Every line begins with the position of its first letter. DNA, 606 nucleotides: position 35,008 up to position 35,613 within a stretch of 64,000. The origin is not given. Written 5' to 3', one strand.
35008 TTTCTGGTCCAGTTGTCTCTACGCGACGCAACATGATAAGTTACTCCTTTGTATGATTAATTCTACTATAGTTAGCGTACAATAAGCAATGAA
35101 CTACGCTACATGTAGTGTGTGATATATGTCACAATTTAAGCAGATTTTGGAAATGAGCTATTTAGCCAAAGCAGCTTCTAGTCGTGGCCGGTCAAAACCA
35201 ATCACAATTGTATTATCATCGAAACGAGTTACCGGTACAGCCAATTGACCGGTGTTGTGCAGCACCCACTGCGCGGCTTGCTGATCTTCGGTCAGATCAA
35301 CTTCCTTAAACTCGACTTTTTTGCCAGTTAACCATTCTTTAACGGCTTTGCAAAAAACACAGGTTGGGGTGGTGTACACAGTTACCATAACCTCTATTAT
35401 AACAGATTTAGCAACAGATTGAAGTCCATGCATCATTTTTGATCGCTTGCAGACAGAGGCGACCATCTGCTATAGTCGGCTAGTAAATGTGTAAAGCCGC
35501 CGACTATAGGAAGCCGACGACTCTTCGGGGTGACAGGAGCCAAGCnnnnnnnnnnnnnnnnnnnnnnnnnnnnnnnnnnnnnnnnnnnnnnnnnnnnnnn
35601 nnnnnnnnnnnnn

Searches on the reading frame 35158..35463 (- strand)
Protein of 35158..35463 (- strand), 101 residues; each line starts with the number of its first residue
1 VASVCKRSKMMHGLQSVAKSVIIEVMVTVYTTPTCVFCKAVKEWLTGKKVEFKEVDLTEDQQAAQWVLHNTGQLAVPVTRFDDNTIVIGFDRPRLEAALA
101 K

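Call 82: search_protein_families(library=pfam, proteins=[window:35158-35463:-], max_evalue=0.001)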
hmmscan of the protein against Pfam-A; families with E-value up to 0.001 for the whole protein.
window:35158-35463:- (101 aa): 3 families
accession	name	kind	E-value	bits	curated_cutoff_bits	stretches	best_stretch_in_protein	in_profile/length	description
PF00462.30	Glutaredoxin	-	3.3e-16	59.7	22.9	1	27-84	1-58/60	Glutaredoxin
PF13417.12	GST_N_3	-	9.1e-06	26.4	22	1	30-88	2-58/75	Glutathione S-transferase, N-terminal domain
PF05768.20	Glrx-like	-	0.00014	22.5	26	1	27-92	2-69/77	Glutaredoxin-like domain (DUF836)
